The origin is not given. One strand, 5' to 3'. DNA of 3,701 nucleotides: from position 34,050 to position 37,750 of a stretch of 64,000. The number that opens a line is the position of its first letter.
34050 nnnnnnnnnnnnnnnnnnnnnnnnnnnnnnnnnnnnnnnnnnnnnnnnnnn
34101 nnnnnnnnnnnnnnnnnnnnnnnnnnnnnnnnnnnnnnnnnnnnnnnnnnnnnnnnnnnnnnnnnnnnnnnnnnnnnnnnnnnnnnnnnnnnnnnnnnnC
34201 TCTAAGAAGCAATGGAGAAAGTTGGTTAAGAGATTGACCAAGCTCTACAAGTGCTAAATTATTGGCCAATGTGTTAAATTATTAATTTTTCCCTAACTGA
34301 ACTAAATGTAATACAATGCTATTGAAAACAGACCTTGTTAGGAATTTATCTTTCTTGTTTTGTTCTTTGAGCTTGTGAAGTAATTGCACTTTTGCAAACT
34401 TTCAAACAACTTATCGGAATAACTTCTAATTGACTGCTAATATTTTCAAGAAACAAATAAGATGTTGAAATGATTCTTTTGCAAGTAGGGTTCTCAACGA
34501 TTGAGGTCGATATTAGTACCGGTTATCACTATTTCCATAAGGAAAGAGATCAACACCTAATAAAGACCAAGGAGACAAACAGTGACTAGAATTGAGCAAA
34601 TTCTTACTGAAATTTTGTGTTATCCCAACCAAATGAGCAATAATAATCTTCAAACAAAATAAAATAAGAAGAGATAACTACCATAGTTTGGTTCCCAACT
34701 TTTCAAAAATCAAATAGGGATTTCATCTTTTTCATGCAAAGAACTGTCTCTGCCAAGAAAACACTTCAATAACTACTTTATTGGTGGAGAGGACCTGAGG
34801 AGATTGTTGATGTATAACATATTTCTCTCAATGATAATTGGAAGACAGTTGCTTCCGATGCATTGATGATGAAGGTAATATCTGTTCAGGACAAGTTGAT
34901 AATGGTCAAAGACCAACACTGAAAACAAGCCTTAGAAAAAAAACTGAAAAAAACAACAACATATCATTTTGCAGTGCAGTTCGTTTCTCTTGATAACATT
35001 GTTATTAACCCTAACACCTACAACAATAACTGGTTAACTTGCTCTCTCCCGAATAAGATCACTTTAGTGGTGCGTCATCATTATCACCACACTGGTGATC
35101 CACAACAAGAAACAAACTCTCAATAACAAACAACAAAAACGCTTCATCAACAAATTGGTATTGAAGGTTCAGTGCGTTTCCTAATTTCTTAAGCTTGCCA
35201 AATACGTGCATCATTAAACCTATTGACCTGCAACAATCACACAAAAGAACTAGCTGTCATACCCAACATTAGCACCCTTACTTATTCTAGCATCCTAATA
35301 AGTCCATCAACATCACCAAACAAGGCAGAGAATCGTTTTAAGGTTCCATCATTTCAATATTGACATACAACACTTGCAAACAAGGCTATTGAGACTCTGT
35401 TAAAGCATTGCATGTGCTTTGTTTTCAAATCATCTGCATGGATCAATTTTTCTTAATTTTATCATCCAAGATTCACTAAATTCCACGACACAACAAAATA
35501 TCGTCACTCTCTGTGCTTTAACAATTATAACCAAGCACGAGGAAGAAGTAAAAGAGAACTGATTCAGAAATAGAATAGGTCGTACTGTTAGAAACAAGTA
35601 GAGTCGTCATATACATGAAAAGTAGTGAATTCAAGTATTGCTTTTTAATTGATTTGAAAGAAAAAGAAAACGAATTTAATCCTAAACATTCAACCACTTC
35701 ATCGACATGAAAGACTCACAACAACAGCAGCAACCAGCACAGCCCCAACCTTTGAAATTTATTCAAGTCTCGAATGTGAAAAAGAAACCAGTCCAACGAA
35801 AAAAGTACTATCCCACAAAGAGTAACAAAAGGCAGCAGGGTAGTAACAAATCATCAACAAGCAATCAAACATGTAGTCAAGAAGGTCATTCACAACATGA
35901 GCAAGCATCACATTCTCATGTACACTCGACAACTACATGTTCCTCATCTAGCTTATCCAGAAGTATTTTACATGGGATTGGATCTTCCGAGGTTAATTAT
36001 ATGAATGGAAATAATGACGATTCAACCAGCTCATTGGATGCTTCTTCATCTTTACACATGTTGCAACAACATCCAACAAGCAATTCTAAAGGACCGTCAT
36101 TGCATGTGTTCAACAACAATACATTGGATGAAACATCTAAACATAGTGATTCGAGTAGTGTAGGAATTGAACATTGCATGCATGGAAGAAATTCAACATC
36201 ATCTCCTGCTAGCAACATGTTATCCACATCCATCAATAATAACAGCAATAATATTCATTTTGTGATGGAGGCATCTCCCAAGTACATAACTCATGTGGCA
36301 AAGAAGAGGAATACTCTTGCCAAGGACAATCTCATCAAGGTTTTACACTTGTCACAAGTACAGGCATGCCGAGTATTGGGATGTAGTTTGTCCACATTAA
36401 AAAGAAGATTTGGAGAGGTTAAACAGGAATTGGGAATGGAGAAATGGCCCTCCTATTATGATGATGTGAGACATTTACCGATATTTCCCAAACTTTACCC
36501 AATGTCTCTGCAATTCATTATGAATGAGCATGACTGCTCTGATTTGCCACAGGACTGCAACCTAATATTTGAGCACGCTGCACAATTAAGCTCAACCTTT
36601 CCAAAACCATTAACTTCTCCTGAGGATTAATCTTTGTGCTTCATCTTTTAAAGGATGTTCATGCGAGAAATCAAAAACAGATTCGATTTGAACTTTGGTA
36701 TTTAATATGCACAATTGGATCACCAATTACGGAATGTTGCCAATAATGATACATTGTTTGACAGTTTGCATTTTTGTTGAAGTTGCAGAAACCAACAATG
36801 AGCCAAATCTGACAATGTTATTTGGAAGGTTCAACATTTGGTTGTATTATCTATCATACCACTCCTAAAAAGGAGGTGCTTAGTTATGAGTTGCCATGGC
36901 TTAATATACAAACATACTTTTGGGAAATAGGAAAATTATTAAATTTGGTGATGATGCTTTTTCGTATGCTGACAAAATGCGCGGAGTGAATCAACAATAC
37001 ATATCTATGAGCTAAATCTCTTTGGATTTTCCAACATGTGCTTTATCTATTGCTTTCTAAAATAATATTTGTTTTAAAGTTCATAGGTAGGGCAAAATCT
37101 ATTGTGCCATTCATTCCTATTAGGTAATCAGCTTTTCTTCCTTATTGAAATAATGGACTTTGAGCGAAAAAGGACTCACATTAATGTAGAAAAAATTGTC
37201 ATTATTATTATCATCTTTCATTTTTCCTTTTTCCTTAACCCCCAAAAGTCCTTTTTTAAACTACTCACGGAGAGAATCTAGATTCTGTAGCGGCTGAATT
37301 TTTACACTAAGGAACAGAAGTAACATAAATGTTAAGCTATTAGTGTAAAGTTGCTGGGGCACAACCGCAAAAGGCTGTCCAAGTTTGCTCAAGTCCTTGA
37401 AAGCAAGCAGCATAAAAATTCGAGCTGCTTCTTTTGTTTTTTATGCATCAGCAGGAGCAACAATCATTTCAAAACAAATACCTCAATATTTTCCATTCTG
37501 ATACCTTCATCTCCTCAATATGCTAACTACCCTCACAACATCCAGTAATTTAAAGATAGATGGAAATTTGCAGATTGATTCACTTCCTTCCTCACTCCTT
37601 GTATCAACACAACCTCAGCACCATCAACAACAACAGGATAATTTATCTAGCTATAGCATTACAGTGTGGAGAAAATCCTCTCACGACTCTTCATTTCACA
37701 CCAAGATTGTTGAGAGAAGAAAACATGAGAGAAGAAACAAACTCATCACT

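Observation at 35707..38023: Tandem pair of RWP-RK domain genes, each preceded by a long ORF-free upstream region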

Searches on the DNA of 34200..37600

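Call 27: search_rna_families(source=window, start=34200, end=37600, threshold=evalue, max_evalue=1)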
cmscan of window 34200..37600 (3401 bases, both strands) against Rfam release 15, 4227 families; matches with E-value up to 1: 1.
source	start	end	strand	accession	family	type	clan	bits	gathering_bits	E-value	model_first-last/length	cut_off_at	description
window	37505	37545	-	RF01124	sR36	Gene; snRNA; snoRNA; CD-box;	-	17.1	55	0.4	1-55/55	no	Small nucleolar RNA sR36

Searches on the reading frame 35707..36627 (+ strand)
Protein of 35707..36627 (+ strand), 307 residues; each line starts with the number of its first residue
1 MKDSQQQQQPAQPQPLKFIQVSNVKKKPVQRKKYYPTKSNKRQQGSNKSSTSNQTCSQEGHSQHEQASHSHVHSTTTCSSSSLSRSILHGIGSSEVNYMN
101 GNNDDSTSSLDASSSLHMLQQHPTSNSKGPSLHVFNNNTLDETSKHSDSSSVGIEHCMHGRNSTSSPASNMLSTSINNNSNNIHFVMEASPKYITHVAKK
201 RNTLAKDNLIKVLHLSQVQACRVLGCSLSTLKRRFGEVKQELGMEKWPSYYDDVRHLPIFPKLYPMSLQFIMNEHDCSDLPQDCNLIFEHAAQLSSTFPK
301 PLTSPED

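Call 3: search_protein_families(library=pfam, proteins=[window:35707-36627:+], max_evalue=1)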
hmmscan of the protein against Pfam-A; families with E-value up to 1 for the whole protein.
window:35707-36627:+ (307 aa): 4 families
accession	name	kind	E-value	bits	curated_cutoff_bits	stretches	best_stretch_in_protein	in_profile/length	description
PF02042.20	RWP-RK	-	5.6e-06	26.6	29.3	1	204-249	2-43/49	RWP-RK domain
PF20432.4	Xre-like-HTH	-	0.17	12.6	25.8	1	207-234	16-44/63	Antitoxin Xre-like helix-turn-helix domain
PF06789.17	MINAR1_C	-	0.18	12.3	25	1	161-224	80-150/160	MINAR1 C-terminal domain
PF13384.12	HTH_23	-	0.18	12.1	24.6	0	215-233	18-36/50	Homeodomain-like domain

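Call 6: find_homologous_proteins(query=window:35707-36627:+)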
Query window:35707-36627:+ (307 aa): 12 proteins with E <= 0.001 among 1020 candidates.
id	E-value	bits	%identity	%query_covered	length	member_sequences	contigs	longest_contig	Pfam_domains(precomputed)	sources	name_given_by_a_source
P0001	1.5e-192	657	98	100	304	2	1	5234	-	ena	-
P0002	3.8e-36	143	71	31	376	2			-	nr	nr:unnamed protein product [Naegleria fowleri]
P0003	4.5e-34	137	50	52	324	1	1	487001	-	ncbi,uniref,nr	ncbi:hypothetical protein C9374_008547 [Naegleria lovaniensis]|uniref:RWP-RK domain-containing prote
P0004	5.2e-34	136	71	31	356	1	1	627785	-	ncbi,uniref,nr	ncbi:hypothetical protein FDP41_006135 [Naegleria fowleri]|uniref:Uncharacterized protein n=1 Tax=Na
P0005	9.5e-28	116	56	32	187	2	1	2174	PF02042.22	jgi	-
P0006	3.3e-24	104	61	24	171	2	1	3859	PF02042.22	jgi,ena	-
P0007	3.4e-23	101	67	24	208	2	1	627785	PF02042.22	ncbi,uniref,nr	ncbi:hypothetical protein FDP41_006133 [Naegleria fowleri]|uniref:Uncharacterized protein n=1 Tax=Na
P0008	2.2e-22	98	57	25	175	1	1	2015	PF02042.22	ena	-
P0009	2.4e-21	95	55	25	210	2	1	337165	PF02042.22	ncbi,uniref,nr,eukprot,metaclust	ncbi:predicted protein [Naegleria gruberi]|uniref:Predicted protein n=1 Tax=Naegleria gruberi TaxID=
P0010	3.3e-19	88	57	25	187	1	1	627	PF02042.22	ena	-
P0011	1.2e-18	86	49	32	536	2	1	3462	-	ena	-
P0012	6.3e-6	44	64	15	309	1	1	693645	-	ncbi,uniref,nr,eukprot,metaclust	ncbi:predicted protein [Naegleria gruberi]|uniref:Predicted protein n=1 Tax=Naegleria gruberi TaxID=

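Call 9: find_encoding_contigs(protein=P0004, flank=10000, max_places=2)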
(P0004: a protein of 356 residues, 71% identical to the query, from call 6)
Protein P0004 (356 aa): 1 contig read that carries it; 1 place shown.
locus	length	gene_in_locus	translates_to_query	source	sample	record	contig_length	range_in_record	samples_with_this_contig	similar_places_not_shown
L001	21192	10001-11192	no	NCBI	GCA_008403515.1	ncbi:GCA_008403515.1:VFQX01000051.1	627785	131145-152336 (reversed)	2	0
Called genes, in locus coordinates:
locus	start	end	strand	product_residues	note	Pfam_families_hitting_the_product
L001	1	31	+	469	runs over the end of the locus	-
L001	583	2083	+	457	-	-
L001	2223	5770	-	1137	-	PF21315:FAN1_HTH, PF21170:FAN1_TPR, PF08774:VRR_NUC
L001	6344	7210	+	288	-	PF00169:PH, PF15409:PH_8 (faint)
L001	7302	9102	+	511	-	PF25390:WD40_RLD, PF00415:RCC1 (faint), PF13540:RCC1_2, PF25390:WD40_RLD, PF13540:RCC1_2 (weak)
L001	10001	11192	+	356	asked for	-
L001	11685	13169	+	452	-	PF06839:Zn_ribbon_GRF, PF03167:UDG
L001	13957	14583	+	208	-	PF02042:RWP-RK (weak)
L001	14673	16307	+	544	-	-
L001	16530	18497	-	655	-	-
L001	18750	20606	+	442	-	PF00928:Adap_comp_sub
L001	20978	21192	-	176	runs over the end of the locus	-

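Call 10: find_encoding_contigs(protein=P0003, flank=10000, max_places=2)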
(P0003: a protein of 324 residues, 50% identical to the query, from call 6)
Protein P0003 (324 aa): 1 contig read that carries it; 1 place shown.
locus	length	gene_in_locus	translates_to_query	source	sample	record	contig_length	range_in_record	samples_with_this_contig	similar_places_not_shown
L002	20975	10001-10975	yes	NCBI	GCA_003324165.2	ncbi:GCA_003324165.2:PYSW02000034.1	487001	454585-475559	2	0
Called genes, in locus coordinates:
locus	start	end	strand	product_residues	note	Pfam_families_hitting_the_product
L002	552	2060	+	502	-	-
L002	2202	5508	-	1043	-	PF21315:FAN1_HTH, PF21170:FAN1_TPR (weak), PF08774:VRR_NUC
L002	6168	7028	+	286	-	PF00169:PH, PF15409:PH_8 (faint)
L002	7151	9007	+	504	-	PF25390:WD40_RLD, PF00415:RCC1 (faint), PF13540:RCC1_2, PF25390:WD40_RLD, PF13540:RCC1_2 (weak)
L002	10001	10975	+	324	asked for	-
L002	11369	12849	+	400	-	PF06839:Zn_ribbon_GRF, PF03167:UDG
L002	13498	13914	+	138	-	-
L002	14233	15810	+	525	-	-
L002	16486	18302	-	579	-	-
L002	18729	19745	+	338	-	-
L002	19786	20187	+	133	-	-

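Call 11: find_encoding_contigs(protein=P0009, flank=10000, max_places=2)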
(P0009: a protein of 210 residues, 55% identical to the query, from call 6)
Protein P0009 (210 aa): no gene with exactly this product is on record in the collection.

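Call 15: find_encoding_contigs(protein=P0001, flank=10000, max_places=4)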
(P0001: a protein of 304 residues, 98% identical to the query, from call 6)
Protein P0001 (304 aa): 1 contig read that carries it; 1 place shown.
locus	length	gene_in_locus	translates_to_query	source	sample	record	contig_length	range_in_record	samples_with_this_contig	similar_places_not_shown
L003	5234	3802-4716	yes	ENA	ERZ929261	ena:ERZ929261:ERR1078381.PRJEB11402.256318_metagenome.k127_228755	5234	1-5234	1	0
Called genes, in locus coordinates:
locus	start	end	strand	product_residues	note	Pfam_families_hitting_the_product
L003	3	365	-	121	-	?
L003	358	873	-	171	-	-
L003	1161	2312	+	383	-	-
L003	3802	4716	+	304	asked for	-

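Call 50: list_cluster_members(proteins=[P0013, window:35707-36627:+, P0009, P0012, P0018, P0020, P0007, P0004, P0003, P0001])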
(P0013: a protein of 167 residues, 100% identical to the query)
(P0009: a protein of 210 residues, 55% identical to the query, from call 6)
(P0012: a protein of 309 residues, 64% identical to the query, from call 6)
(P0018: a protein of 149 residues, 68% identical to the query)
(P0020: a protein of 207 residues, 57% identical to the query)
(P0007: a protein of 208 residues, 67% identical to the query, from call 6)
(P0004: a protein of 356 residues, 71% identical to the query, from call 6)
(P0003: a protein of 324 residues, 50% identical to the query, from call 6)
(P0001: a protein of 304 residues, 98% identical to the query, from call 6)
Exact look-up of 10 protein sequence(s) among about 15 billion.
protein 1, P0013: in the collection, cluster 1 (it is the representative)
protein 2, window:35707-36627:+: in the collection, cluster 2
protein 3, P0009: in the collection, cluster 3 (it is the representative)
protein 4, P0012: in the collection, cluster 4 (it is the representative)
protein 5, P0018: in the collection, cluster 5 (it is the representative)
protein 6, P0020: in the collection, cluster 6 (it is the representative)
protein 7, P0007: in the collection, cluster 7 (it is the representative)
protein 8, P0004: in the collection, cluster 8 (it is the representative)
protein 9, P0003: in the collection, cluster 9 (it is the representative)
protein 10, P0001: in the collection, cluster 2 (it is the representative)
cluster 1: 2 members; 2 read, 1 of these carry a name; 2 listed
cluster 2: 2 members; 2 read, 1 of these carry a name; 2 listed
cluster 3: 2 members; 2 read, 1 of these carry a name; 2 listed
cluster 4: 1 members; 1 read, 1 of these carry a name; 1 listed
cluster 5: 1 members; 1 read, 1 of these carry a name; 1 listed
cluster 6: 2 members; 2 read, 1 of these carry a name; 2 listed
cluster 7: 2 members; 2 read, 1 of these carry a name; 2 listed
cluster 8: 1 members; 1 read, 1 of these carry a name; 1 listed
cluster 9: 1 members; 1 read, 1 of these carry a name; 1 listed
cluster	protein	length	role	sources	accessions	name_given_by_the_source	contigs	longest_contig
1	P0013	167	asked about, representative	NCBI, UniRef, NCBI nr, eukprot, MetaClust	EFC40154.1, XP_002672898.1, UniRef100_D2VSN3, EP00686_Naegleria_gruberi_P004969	predicted protein [Naegleria gruberi] | Predicted protein n=1 Tax=Naegleria gruberi TaxID=5762 RepID=D2VSN3_NAEGR | uncharacterized protein NAEGRDRAFT_72001 [Naegleria gruberi]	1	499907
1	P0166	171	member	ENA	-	-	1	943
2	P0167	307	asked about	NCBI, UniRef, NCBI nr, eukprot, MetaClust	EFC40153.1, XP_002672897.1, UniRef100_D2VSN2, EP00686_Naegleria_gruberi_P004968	predicted protein [Naegleria gruberi] | Predicted protein n=1 Tax=Naegleria gruberi TaxID=5762 RepID=D2VSN2_NAEGR | uncharacterized protein NAEGRDRAFT_72000 [Naegleria gruberi]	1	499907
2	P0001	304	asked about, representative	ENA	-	-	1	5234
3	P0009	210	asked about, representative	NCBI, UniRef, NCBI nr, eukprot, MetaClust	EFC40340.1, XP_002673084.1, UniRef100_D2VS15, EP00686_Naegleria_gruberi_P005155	predicted protein [Naegleria gruberi] | Predicted protein n=1 Tax=Naegleria gruberi TaxID=5762 RepID=D2VS15_NAEGR | uncharacterized protein NAEGRDRAFT_71777 [Naegleria gruberi]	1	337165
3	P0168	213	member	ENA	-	-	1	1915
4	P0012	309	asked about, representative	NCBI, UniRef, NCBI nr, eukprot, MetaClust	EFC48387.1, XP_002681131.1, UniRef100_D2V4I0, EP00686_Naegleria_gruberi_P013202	predicted protein [Naegleria gruberi] | Predicted protein n=1 Tax=Naegleria gruberi TaxID=5762 RepID=D2V4I0_NAEGR | uncharacterized protein NAEGRDRAFT_46635 [Naegleria gruberi]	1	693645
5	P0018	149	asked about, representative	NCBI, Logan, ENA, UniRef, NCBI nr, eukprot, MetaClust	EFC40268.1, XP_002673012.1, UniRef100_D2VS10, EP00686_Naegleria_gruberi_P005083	predicted protein [Naegleria gruberi] | Predicted protein n=1 Tax=Naegleria gruberi TaxID=5762 RepID=D2VS10_NAEGR | uncharacterized protein NAEGRDRAFT_71772 [Naegleria gruberi]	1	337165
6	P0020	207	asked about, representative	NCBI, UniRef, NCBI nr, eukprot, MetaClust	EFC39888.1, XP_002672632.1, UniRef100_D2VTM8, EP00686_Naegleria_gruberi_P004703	predicted protein [Naegleria gruberi] | Predicted protein n=1 Tax=Naegleria gruberi TaxID=5762 RepID=D2VTM8_NAEGR | uncharacterized protein NAEGRDRAFT_52154 [Naegleria gruberi]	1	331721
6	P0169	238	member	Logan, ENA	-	-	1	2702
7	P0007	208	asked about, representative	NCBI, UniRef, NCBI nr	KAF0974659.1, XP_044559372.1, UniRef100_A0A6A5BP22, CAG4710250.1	hypothetical protein FDP41_006133 [Naegleria fowleri] | Uncharacterized protein n=1 Tax=Naegleria fowleri TaxID=5763 RepID=A0A6A5BP22_NAEFO | uncharacterized protein FDP41_006133 [Naegleria fowleri]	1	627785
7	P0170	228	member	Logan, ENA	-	-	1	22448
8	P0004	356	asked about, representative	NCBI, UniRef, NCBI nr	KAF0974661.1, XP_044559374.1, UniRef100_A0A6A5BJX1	hypothetical protein FDP41_006135 [Naegleria fowleri] | Uncharacterized protein n=1 Tax=Naegleria fowleri TaxID=5763 RepID=A0A6A5BJX1_NAEFO | uncharacterized protein FDP41_006135 [Naegleria fowleri]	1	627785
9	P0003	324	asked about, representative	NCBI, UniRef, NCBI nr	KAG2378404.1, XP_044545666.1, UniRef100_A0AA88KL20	hypothetical protein C9374_008547 [Naegleria lovaniensis] | RWP-RK domain-containing protein n=1 Tax=Naegleria lovaniensis TaxID=51637 ... | uncharacterized protein C9374_008547 [Naegleria lovaniensis]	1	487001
